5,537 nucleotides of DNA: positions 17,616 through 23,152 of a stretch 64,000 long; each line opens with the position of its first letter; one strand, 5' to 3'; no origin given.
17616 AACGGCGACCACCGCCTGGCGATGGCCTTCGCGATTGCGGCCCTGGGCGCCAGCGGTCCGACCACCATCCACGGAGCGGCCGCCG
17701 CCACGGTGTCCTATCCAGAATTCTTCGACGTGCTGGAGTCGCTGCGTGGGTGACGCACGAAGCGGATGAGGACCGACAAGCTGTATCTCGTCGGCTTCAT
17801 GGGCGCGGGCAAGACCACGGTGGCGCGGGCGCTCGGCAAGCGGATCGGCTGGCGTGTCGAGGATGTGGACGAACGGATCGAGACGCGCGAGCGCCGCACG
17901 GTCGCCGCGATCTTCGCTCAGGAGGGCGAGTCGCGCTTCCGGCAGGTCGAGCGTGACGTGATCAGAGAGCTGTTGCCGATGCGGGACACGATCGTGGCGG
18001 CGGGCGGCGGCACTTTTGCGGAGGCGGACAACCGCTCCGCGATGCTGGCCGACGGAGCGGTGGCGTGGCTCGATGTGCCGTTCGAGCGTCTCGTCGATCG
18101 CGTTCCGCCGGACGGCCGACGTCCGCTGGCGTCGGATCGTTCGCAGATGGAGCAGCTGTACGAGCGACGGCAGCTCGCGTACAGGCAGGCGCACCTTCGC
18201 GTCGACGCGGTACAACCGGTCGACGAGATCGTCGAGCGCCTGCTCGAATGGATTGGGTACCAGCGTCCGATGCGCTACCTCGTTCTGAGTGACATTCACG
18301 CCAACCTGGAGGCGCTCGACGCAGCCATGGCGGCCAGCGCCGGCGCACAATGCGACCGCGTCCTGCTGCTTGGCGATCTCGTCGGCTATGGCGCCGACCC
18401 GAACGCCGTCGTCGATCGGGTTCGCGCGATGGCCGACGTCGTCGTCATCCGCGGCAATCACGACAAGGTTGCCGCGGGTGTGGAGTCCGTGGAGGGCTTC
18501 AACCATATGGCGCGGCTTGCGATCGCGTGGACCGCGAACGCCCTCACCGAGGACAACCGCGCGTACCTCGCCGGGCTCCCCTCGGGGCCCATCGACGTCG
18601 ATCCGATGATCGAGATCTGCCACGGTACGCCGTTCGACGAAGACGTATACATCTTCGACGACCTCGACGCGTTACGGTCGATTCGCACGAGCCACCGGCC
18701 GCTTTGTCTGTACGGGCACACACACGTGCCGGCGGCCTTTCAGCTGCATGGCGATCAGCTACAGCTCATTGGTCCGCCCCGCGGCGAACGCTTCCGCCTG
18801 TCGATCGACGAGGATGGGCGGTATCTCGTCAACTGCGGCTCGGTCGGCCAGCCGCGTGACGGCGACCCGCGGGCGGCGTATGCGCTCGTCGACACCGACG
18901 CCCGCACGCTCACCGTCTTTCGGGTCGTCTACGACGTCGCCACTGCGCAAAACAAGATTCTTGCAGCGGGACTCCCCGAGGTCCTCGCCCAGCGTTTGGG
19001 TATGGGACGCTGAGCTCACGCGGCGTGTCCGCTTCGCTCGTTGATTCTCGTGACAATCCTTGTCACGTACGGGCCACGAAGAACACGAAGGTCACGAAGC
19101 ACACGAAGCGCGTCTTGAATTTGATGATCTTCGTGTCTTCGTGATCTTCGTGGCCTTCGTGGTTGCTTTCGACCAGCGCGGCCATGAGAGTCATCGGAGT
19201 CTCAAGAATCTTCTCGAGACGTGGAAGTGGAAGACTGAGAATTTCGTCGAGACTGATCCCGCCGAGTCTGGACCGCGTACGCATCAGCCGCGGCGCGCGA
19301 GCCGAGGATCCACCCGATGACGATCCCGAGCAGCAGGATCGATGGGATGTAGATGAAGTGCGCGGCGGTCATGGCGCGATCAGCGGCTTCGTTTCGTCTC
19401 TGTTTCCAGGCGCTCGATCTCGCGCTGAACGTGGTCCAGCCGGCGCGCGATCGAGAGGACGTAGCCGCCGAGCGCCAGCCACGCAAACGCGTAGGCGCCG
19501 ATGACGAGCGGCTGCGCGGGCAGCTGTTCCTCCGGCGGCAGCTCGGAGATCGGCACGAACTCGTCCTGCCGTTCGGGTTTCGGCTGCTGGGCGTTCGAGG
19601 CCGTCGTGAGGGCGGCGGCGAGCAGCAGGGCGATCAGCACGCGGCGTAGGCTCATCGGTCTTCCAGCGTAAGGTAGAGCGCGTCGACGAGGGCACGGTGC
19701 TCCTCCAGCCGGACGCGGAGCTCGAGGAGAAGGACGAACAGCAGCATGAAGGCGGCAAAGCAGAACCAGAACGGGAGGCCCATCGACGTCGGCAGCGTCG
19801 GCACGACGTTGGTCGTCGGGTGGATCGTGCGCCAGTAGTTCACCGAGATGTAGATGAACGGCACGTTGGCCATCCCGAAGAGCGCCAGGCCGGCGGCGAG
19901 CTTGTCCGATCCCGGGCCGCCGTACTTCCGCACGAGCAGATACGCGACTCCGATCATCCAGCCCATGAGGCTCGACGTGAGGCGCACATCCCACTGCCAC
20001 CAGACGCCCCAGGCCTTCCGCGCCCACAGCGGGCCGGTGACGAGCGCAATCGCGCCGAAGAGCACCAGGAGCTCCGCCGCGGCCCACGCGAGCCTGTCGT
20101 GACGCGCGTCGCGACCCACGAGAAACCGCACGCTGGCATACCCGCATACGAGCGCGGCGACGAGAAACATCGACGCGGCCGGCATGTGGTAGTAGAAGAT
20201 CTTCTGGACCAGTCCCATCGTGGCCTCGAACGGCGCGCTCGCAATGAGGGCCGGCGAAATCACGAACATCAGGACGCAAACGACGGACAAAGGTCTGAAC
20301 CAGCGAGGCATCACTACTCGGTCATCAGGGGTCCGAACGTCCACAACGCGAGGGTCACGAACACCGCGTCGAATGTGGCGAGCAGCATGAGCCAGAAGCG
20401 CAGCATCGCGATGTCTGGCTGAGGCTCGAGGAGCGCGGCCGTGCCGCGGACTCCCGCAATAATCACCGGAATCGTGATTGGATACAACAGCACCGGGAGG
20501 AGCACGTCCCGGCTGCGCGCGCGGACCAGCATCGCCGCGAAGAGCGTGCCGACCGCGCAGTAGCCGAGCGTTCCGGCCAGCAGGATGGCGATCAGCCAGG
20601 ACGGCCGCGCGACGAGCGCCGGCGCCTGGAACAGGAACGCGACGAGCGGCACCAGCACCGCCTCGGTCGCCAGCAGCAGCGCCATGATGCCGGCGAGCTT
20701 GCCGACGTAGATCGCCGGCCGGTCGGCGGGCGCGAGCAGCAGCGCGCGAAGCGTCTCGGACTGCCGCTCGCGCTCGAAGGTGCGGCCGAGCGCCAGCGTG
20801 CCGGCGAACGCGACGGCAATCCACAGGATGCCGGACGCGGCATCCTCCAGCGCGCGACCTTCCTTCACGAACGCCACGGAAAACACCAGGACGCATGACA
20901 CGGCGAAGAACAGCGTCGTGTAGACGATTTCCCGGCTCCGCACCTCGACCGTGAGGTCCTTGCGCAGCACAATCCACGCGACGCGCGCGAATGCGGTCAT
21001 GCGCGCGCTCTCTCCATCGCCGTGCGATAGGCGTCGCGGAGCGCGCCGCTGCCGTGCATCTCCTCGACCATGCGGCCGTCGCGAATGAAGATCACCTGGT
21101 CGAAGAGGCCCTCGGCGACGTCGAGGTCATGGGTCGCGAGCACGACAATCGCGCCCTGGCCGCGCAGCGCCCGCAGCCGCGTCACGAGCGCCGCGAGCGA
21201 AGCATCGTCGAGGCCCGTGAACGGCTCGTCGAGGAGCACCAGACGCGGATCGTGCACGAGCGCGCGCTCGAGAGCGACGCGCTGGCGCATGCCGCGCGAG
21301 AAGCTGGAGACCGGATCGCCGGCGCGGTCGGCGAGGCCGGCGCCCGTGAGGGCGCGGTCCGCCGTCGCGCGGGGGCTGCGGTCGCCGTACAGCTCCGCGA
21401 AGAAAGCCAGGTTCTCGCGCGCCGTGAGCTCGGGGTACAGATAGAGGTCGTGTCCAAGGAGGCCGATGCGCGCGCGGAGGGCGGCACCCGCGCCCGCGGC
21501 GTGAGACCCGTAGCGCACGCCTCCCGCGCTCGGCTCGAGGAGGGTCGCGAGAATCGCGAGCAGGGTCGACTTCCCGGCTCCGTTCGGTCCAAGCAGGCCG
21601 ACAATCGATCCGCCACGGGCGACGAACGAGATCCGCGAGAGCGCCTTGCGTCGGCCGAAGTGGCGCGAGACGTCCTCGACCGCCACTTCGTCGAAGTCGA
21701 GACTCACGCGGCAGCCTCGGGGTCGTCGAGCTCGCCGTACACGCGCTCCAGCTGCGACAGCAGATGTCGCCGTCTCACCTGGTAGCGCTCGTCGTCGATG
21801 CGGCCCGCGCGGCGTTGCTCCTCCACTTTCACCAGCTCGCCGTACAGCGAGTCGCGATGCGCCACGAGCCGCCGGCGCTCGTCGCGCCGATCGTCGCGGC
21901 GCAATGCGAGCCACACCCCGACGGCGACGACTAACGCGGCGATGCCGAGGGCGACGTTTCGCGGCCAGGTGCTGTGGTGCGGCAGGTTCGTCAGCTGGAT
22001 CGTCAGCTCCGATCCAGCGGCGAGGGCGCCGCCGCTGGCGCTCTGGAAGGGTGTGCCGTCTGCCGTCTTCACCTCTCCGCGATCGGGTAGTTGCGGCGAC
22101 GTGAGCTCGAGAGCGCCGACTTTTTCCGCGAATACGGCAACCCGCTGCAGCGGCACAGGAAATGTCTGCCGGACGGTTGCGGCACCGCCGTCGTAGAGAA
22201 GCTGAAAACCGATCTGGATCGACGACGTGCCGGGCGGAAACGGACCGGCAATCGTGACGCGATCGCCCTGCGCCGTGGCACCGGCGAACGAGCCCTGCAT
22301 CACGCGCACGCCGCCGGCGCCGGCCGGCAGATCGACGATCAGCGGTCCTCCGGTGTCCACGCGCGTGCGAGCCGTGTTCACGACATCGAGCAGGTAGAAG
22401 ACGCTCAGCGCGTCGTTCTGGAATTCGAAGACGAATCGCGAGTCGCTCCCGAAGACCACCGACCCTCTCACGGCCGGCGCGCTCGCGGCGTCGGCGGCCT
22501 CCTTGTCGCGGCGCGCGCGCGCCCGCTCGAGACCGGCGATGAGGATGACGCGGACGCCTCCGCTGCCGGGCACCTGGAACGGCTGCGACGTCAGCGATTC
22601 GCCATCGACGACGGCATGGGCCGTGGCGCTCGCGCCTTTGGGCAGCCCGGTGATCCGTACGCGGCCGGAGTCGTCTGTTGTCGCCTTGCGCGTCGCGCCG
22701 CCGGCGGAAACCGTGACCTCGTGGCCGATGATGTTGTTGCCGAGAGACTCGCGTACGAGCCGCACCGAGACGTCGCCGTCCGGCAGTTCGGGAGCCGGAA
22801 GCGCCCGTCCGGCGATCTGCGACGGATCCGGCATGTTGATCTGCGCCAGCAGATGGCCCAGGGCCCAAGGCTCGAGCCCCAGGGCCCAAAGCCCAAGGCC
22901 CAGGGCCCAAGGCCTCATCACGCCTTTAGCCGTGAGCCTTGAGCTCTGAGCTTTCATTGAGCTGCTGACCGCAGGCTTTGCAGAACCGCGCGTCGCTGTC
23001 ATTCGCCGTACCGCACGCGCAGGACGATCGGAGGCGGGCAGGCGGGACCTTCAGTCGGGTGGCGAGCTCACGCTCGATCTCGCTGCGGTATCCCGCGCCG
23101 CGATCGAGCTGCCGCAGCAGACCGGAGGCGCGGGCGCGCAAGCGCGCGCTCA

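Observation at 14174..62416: Family-level pattern: intergenic spacers filled stop-to-start by word-repeat hairpins with 7-nt periodicity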

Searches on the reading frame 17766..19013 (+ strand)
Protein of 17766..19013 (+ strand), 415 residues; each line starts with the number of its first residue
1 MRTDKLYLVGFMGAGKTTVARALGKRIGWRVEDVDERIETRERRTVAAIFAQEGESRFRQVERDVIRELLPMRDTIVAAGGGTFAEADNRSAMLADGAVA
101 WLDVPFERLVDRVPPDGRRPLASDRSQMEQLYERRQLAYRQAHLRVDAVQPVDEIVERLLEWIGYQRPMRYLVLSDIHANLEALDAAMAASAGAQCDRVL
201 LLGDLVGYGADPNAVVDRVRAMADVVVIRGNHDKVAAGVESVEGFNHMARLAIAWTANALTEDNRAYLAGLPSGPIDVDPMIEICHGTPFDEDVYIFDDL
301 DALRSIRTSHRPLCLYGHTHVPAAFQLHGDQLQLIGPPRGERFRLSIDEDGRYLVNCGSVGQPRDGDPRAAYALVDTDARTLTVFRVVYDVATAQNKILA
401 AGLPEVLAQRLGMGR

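Call 68: search_protein_families(library=pfam, proteins=[window:17766-19013:+], max_evalue=0.001)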
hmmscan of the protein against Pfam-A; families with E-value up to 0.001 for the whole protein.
window:17766-19013:+ (415 aa): 5 families
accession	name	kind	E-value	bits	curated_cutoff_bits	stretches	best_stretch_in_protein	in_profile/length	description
PF01202.28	SKI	-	9.4e-38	130.3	22.1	1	12-163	1-158/159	Shikimate kinase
PF12850.12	Metallophos_2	-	1.3e-19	71.2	27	1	169-379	1-153/154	Calcineurin-like phosphoesterase superfamily domain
PF00149.33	Metallophos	-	5.6e-13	50.2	21.5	1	169-321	1-190/191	Calcineurin-like phosphoesterase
PF13238.12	AAA_18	-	0.00014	22.8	29.4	1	8-113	3-108/128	AAA domain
PF13671.12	AAA_33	-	0.00066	20.4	27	0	7-95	3-90/143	AAA domain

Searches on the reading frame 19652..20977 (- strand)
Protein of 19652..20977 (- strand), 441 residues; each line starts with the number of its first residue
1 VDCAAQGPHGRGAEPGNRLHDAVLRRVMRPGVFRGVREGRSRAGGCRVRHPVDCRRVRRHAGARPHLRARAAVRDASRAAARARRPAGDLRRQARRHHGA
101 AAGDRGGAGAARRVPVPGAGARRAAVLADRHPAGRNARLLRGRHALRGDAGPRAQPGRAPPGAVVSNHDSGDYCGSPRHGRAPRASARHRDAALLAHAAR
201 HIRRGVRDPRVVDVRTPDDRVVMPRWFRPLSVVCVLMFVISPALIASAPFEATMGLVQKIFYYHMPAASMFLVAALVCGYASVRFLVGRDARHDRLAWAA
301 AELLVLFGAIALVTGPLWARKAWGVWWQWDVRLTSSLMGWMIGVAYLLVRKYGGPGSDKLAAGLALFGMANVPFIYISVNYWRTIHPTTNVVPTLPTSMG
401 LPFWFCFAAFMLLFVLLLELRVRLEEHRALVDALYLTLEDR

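Call 68: search_protein_families(library=pfam, proteins=[window:19652-20977:-], max_evalue=0.001)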
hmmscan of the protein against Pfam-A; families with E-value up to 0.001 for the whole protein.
window:19652-20977:- (441 aa): 1 family
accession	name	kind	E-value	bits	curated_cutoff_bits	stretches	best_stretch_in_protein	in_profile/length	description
PF01578.25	Cytochrom_C_asm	-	9.3e-22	78.1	29.9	1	231-386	42-212/212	Cytochrome C assembly protein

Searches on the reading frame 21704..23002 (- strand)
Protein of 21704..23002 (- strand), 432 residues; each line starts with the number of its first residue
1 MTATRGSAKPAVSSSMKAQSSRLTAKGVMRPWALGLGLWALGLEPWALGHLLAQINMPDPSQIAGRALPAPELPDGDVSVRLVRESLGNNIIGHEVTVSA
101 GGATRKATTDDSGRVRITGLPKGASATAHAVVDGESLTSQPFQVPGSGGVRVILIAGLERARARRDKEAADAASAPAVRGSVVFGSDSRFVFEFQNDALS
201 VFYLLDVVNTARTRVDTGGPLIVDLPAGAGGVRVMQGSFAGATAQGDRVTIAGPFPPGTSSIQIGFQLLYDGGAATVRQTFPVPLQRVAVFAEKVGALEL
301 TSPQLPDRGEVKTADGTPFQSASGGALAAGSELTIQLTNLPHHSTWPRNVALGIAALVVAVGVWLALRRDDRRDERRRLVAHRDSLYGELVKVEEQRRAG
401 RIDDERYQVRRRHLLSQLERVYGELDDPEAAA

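Call 68: search_protein_families(library=pfam, proteins=[window:21704-23002:-], max_evalue=0.001)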
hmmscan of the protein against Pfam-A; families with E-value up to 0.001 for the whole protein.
window:21704-23002:- (432 aa): 1 family
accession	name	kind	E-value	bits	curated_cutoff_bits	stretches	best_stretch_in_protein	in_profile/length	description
PF13620.12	CarboxypepD_reg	-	0.0001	23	32.3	1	83-144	6-69/82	Carboxypeptidase regulatory-like domain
